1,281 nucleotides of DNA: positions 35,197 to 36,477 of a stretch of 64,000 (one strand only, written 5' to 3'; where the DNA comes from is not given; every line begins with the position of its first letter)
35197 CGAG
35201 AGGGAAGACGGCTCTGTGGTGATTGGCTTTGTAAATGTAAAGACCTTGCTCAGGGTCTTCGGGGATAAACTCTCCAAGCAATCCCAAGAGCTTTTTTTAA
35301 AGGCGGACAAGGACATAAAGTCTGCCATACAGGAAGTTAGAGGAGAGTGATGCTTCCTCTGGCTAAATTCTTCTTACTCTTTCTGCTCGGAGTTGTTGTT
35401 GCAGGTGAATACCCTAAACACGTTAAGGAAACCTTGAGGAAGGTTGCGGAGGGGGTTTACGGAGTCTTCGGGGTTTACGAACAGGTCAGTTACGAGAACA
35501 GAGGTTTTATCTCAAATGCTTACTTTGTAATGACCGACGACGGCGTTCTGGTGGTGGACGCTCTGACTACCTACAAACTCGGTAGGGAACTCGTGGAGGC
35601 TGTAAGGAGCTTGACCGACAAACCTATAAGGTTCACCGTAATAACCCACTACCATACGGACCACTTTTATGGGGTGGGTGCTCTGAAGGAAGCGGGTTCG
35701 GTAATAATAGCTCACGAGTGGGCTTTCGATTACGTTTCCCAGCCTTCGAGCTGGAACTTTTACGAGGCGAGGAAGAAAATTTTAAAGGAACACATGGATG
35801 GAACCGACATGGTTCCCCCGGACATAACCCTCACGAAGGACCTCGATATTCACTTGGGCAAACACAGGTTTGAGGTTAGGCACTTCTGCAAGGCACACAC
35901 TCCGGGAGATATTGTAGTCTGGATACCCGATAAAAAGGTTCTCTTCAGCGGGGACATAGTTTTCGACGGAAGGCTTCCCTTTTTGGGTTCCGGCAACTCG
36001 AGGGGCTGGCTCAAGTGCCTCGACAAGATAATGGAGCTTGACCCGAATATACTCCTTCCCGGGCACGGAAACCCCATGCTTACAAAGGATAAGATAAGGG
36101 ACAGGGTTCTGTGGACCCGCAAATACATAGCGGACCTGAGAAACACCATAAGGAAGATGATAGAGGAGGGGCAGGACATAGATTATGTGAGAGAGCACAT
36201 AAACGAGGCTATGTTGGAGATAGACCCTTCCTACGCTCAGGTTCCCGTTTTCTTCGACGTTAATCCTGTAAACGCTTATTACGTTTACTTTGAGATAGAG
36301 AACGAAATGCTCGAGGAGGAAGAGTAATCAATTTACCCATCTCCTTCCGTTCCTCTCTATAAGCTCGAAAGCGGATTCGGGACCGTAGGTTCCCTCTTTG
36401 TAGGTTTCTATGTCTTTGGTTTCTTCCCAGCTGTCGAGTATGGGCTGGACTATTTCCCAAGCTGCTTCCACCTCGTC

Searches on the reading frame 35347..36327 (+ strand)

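Call 7: search_protein_families(library=ncbifam, proteins=[window:35347-36327:+])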
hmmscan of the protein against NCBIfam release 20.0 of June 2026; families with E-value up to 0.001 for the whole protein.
window:35347-36327:+ (326 aa): 55 families (the best 25 are shown)
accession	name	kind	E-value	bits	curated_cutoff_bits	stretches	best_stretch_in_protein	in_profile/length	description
TIGR04559.1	SoxH_rel_PQQ_2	hypoth_equivalog_domain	7.1e-54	183.1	280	1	30-318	4-281/283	quinoprotein relay system zinc metallohydrolase 2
TIGR04558.1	SoxH_rel_PQQ_1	hypoth_equivalog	8.5e-44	149.7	300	1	31-281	9-250/285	quinoprotein relay system zinc metallohydrolase 1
NF033088.2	bla_subclass_B1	equivalog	1.5e-23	83.6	200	1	31-243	9-203/217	subclass B1 metallo-beta-lactamase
NF012229.1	bla_class_B_core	domain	4.8e-17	62.4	100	1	49-194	7-139/139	metallo-beta-lactamase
NF033087.1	bla_subclass_B2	equivalog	1.1e-16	61.3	240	1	56-250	22-213/221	subclass B2 metallo-beta-lactamase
NF012146.1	blaB-IND-MUS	exception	8.4e-16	58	270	1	37-241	35-219/237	BlaB/IND/MUS family subclass B1 metallo-beta-lactamase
NF012137.0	bla_xUS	exception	3.3e-15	56.2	400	1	22-240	18-218/246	MUS/TUS/MOC family subclass B1 metallo-beta-lactamase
NF000442.2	blaTUS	exception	4.5e-14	52.5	550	1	19-206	15-179/248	TUS family subclass B1 metallo-beta-lactamase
NF000329.2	bla_B2_CphA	exception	5.1e-14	52.5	500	1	55-248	48-238/253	CphA family subclass B2 metallo-beta-lactamase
NF041269.1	bla_B1_long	equivalog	9.7e-14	51.2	350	1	61-242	38-203/334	subclass B1 metallo-beta-lactamase, long type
NF040860.1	blaWUS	exception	1.3e-13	50.7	540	1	31-205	27-178/246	WUS family subclass B1 metallo-beta-lactamase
NF000450.2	bla-B1-FLAV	exception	1.8e-13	50.5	450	2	161-243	136-223/242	subclass B1 metallo-beta-lactamase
NF033895.2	blaCAM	exception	3.1e-13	50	535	1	10-242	11-221/241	CAM family subclass B1 metallo-beta-lactamase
NF038166.1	blaYEM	exception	3.8e-13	49.7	535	1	12-248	9-232/246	YEM family subclass B2 metallo-beta-lactamase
NF041441.1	blaCIM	exception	8.3e-13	48.4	490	1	17-242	18-233/250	CIM family subclass B1 metallo-beta-lactamase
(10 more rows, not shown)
